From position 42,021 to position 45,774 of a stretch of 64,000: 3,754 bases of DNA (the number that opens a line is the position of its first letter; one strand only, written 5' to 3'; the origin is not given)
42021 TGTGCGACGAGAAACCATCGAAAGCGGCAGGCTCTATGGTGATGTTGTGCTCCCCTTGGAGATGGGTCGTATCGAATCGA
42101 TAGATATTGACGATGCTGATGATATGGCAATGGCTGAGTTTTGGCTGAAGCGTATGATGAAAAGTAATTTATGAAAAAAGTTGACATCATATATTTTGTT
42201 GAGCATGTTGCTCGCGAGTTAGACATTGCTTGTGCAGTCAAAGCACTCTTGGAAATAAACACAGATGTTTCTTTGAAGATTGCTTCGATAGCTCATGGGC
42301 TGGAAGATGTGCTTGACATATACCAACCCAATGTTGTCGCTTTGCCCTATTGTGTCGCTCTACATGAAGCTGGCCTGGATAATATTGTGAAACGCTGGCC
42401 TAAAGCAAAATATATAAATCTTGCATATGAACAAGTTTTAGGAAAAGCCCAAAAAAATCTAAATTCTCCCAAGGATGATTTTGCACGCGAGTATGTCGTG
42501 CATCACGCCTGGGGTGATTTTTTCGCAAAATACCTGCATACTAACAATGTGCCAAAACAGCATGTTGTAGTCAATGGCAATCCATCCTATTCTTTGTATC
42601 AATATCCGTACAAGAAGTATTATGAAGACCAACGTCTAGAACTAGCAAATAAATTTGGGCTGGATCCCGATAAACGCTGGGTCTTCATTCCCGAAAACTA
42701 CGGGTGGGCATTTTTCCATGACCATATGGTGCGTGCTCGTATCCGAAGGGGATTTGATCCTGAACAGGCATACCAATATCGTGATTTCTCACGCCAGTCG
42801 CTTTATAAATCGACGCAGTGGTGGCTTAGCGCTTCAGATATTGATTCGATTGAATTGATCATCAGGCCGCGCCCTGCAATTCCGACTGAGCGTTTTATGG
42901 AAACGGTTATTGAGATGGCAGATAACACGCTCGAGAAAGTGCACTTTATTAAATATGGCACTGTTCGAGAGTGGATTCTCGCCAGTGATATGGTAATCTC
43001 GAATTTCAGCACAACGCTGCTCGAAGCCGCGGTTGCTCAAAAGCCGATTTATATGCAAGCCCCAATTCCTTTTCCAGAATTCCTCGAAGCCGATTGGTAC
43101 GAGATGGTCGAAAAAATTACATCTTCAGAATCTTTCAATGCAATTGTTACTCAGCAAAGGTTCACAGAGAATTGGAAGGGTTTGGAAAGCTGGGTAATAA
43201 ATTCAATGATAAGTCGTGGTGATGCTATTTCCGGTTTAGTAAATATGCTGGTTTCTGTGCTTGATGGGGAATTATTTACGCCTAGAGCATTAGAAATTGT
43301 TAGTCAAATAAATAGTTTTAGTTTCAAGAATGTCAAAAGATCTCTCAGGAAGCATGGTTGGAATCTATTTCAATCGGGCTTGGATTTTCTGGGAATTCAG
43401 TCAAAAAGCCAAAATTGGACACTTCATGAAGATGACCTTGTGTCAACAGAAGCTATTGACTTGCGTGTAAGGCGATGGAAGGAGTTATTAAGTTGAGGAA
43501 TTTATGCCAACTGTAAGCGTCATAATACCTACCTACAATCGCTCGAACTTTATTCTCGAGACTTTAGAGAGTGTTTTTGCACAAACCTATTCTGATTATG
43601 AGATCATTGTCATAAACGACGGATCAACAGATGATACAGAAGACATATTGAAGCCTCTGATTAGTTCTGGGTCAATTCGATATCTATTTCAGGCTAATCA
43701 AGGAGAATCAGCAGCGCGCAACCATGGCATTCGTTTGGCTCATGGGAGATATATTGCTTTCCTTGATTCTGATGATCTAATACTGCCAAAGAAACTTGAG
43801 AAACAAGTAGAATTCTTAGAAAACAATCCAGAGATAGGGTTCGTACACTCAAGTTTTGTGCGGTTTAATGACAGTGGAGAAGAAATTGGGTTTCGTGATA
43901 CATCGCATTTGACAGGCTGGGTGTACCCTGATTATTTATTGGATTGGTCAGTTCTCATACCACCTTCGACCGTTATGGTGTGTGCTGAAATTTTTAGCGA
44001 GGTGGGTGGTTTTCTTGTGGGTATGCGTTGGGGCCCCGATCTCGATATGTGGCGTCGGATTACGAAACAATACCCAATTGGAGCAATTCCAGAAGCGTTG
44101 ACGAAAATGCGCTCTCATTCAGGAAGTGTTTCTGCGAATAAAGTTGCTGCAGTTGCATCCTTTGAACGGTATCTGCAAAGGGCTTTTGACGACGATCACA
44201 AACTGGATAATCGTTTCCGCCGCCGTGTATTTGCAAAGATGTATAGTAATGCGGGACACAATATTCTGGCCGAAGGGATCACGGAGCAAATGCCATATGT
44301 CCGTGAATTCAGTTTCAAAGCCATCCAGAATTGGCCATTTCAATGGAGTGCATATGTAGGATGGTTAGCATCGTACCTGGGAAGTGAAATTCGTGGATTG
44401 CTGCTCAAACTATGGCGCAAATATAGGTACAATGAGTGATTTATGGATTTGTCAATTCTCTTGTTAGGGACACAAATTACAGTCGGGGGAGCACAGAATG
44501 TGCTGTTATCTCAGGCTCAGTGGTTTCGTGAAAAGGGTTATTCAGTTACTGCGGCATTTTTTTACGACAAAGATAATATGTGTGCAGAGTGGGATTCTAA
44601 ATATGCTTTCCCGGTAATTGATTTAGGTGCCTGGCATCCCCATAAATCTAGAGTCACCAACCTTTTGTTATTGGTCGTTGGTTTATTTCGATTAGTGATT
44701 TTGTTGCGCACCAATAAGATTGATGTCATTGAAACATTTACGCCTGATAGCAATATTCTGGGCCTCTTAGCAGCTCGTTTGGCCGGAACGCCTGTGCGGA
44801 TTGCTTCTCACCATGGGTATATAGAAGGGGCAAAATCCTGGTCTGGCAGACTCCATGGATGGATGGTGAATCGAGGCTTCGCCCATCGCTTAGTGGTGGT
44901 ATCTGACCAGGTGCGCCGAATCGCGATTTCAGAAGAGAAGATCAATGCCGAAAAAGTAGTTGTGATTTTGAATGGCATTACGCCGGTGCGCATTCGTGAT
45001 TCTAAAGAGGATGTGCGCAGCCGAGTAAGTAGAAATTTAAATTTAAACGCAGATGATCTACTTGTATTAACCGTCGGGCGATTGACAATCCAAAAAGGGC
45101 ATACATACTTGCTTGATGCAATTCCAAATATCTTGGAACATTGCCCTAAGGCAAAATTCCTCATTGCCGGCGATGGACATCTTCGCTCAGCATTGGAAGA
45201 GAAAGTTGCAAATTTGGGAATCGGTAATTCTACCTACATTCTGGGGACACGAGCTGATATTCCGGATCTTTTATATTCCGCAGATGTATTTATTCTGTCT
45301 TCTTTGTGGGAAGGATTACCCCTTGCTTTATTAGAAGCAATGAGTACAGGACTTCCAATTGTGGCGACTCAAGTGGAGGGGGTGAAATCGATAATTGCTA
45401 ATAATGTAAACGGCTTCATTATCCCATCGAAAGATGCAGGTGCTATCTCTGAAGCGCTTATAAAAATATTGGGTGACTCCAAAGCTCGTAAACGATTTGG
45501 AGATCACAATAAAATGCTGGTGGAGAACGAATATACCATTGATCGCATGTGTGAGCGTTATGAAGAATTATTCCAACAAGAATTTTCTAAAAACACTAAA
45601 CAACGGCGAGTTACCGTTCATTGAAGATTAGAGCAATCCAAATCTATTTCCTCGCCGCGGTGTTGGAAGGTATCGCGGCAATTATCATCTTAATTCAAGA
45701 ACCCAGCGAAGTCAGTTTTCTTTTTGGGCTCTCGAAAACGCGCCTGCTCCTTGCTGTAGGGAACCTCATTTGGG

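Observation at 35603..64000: Twin modules: Wzm-Wzt + KpsS-like protein + nonulosonate synthesis, twice in one locus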

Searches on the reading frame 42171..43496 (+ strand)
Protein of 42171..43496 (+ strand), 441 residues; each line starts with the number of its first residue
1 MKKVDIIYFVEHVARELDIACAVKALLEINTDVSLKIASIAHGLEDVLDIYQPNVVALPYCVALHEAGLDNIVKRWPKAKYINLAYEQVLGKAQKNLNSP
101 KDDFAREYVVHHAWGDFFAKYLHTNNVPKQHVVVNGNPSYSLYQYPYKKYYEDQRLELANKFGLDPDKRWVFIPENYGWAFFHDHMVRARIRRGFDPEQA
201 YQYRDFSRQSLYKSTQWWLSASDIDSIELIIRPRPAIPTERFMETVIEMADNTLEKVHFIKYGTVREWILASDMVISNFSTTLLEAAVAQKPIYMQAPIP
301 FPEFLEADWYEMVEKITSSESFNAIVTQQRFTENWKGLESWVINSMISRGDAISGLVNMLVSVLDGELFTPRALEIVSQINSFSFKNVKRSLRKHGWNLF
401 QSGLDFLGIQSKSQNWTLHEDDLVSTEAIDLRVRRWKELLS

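Call 3: search_protein_families(library=pfam, proteins=[window:42171-43496:+], max_evalue=0.01)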
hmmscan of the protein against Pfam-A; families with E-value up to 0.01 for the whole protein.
window:42171-43496:+ (441 aa): 0 families

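Call 9: search_protein_families(library=ncbifam, proteins=[window:42171-43496:+], max_evalue=0.001)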
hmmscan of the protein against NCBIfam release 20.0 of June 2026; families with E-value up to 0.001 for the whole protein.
window:42171-43496:+ (441 aa): 2 families
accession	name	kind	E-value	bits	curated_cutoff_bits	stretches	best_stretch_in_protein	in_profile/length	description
TIGR04396.2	surf_polysacc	subfamily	9.1e-22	77.8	125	1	9-330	4-322/427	surface carbohydrate biosynthesis protein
NF046086.1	BFO_1060_trans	domain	1e-14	54.5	200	1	7-329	3-321/365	BFO_1060 family glycosyltransferase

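Call 30: find_homologous_proteins(query=window:42171-43496:+, max_evalue=0.001)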
Query window:42171-43496:+ (441 aa): 326 proteins with E <= 0.001 among 3250 candidates; the best 120 are listed.
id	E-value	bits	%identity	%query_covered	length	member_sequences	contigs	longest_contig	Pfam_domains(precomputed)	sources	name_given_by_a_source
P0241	0.0e+0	1012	100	100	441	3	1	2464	-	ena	-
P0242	1.3e-232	791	76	100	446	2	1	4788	-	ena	-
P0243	1.4e-213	728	69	100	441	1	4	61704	-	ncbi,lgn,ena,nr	ncbi:MAG: hypothetical protein ISR58_03370 [Anaerolineales bacterium]|nr:hypothetical protein [Chlor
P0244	4.2e-212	723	69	100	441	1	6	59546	-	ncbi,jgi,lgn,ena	-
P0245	1.0e-209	715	68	100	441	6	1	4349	-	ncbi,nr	ncbi:MAG: hypothetical protein H8D37_02570 [Chloroflexi bacterium]|nr:hypothetical protein [Chlorofl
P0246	5.6e-205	699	66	100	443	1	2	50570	-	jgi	-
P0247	1.2e-200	685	65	100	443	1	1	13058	-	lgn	-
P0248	1.7e-196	672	64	100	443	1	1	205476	-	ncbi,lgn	-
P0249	7.3e-182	623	59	100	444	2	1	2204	-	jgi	-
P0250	2.4e-181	622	59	100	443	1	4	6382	-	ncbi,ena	-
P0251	6.1e-181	620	59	100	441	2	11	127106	-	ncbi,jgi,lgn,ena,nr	ncbi:MAG: hypothetical protein HN413_17290 [Chloroflexi bacterium]|jgi:surface carbohydrate biosynth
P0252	2.5e-179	615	59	100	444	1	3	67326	-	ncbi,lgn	-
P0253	4.5e-178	611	58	100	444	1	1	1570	-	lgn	-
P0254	3.2e-177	608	59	100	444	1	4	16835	-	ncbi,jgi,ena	-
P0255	3.4e-177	608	58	100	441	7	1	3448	-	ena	-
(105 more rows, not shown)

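Call 50: search_solved_structures(query=A3, max_evalue=10, show_alignments=2)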
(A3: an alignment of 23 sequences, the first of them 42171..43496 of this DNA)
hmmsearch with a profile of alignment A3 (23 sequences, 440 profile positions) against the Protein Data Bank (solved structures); distinct sequences matched with E-value up to 10: 0.

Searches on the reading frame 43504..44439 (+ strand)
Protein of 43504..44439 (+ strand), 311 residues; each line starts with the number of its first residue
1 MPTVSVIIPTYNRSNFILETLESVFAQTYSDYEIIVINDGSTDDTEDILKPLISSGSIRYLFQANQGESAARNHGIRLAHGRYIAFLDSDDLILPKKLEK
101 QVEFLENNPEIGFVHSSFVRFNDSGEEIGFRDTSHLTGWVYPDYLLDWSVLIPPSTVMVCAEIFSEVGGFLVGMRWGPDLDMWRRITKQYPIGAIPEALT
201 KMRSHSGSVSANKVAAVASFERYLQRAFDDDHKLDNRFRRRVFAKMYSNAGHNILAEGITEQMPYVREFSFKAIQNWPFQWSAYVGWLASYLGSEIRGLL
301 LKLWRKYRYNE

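Call 3: search_protein_families(library=pfam, proteins=[window:43504-44439:+], max_evalue=0.01)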
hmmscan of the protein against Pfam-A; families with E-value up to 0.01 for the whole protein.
window:43504-44439:+ (311 aa): 5 families
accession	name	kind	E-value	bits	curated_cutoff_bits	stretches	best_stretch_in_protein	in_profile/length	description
PF00535.33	Glycos_transf_2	-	2e-40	138.9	23.3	1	5-126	1-124/168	Glycosyl transferase family 2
PF13641.12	Glyco_tranf_2_3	-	8.6e-18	65.6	27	1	2-114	1-119/230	Glycosyltransferase like family 2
PF10111.15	Glyco_tranf_2_2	-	2.6e-17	63.6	27.3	1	5-210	1-223/276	Glycosyltransferase like family 2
PF13632.12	Glyco_trans_2_3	-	0.0015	18.9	27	1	83-274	1-168/198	Glycosyl transferase family group 2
PF13704.12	Glyco_tranf_2_4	-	0.002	19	27.5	1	16-98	6-89/98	Glycosyl transferase family 2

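Call 9: search_protein_families(library=ncbifam, proteins=[window:43504-44439:+], max_evalue=0.001)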
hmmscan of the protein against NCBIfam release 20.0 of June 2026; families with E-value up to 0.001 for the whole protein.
window:43504-44439:+ (311 aa): 27 families (the best 25 are shown)
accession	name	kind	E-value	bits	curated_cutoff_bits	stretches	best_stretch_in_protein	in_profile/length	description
NF047683.1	TeichurnBiosyTuaG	equivalog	4.2e-35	121.6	400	1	2-217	6-218/252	teichuronic acid biosynthesis protein TuaG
NF007482.0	PRK10073.1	equivalog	1.8e-27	96.2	423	1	2-107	6-112/334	glycosyltransferase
NF053739.1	GlytfEpsEBac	equivalog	9.8e-27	93.6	450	1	2-206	1-206/265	glycosyltransferase EpsE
NF041875.1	EPS_EpsD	equivalog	2.3e-24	86.4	370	1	4-107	1-106/325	exopolysaccharide biosynthesis glycosyltransferase EpsD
TIGR03937.1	PgaC_IcaA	equivalog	6e-22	78.2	422.3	1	2-114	45-159/407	poly-beta-1,6-N-acetyl-D-glucosamine synthase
NF050050.1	ProtGlycPglI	equivalog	1.8e-20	73.5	500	1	1-104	1-107/306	GalNAc(5)-diNAcBac-PP-undecaprenol beta-1,3-glucosyltransferase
TIGR03965.1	mycofact_glyco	equivalog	1.4e-19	70.4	280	1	2-188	74-265/467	mycofactocin biosynthesis glycosyltransferase MftF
NF038302.1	EPS_HpsE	equivalog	3.5e-19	68.9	300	1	4-116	3-122/307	hormogonium polysaccharide biosynthesis glycosyltransferase HpsE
NF038299.1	EPS_HpsN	equivalog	5.1e-18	65.1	425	1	2-116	1-117/317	hormogonium polysaccharide biosynthesis glycosyltransferase HpsN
TIGR04440.1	glyco_TIGR04440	domain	6.6e-16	58.7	70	1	4-129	2-130/215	TIGR00180 family glycosyltransferase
TIGR04283.1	glyco_like_mftF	equivalog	3.1e-15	56.3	182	1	4-199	1-182/221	TIGR04283 family arsenosugar biosynthesis glycosyltransferase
NF041394.1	GtaseAglG_Halo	equivalog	1.3e-13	51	440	1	3-109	2-111/304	glucosyl-dolichyl phosphate glucuronosyltransferase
TIGR03111.1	glyc2_xrt_Gpos1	hypoth_equivalog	1.9e-13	50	363.95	1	1-113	48-164/439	TIGR03111 family XrtG-associated glycosyltransferase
NF007453.0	PRK10018.1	equivalog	2.3e-13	50.5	382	1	2-101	6-107/280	colanic acid biosynthesis glycosyltransferase WcaA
TIGR04017.1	WcaA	equivalog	4.6e-13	49.4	495.75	1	2-102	5-107/279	colanic acid biosynthesis glycosyltransferase WcaA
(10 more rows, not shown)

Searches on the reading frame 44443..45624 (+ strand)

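Call 3: search_protein_families(library=pfam, proteins=[window:44443-45624:+], max_evalue=0.01)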
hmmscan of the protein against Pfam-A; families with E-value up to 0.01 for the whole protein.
window:44443-45624:+ (393 aa): 6 families
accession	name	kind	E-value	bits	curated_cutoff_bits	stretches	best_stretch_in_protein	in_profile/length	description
PF00534.26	Glycos_transf_1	-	2.1e-41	141.8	26.4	1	196-355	6-168/172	Glycosyl transferases group 1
PF13692.12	Glyco_trans_1_4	-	4.4e-37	127.9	27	1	207-345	3-142/142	Glycosyl transferases group 1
PF13579.12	Glyco_trans_4_4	-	2.4e-17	64.2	29.7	1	15-178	1-158/158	Glycosyl transferase 4-like domain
PF13439.12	Glyco_transf_4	-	2e-16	60.9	28.5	1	14-181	1-168/170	Glycosyltransferase Family 4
PF20706.3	GT4-conflict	-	1.6e-06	27.8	26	1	202-328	194-335/385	Family 4 Glycosyltransferase in conflict systems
PF13477.12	Glyco_trans_4_2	-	0.00052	20.6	23.4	1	68-126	51-109/139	Glycosyl transferase 4-like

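Call 9: search_protein_families(library=ncbifam, proteins=[window:44443-45624:+], max_evalue=0.001)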
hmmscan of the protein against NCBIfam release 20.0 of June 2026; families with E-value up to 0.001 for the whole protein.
window:44443-45624:+ (393 aa): 45 families (the best 25 are shown)
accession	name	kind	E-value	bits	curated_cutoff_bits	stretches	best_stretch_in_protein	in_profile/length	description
TIGR03088.1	stp2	hypoth_equivalog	1.3e-54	185.7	409.05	1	81-379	70-372/374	TIGR03088 family PEP-CTERM/XrtA system glycosyltransferase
TIGR03999.1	thiol_BshA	equivalog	7e-31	107.5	273.7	1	151-379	149-372/375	N-acetyl-alpha-D-glucosaminyl L-malate synthase BshA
NF041876.1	EPS_EpsE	equivalog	1.7e-30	106.6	400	1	202-369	211-385/389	exopolysaccharide biosynthesis GT4 family glycosyltransferase EpsE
TIGR04157.1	glyco_rSAM_CFB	subfamily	8.7e-30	104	400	1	148-376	171-405/406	TIGR04157 family glycosyltransferase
TIGR02149.1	glgA_Coryne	subfamily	3.6e-29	102.1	302.4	1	85-378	76-388/391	glycogen synthase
NF050056.1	ProtGlycPglH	equivalog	4.8e-23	81.8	600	1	81-377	74-350/354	GalNAc-alpha-(1->4)-GalNAc-alpha-(1->3)-diNAcBac-PP-undecaprenol alpha-1,4-N-acetyl-D-galactosaminyltransferase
NF038229.1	Glyco4_Geo_Pelo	equivalog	5.4e-22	78.2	400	1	147-379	110-335/338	GPMC system family 4 glycosyltransferase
TIGR04047.1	MSMEG_0565_glyc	hypoth_equivalog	7.2e-22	78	259.85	1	147-369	139-363/373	MSMEG_0565 family glycosyltransferase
NF011726.0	PRK15179.1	equivalog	1e-21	77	733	1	79-373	387-687/694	Vi polysaccharide biosynthesis protein TviE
NF047684.1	TeichurnBiosyTuaC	equivalog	3.9e-21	75.4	550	1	148-379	166-388/391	teichuronic acid biosynthesis protein TuaC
TIGR04063.1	stp3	hypoth_equivalog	1.3e-18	67.1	442.05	1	150-379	161-394/397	TIGR04063 family PEP-CTERM/XrtA system glycosyltransferase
NF038295.1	EPS_HpsP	equivalog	3.6e-18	65.8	550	1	169-377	175-384/388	hormogonium polysaccharide biosynthesis glycosyltransferase HpsP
NF012034.0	PRK15490.1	equivalog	1e-17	63.8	813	1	164-337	356-530/578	Vi polysaccharide biosynthesis glycosyltransferase TviE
NF050063.1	ProtGlycPglJ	equivalog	1.5e-17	63.9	500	1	166-358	164-345/363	N-acetylgalactosamine-N,N'-diacetylbacillosaminyl-diphospho-undecaprenol 4-alpha-N-acetylgalactosaminyltransferase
NF047880.1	glyco_SdgA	exception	5.6e-17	61.5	800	1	157-376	269-486/488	serine-aspartate repeat adhesin O-glycosyltransferase SdgA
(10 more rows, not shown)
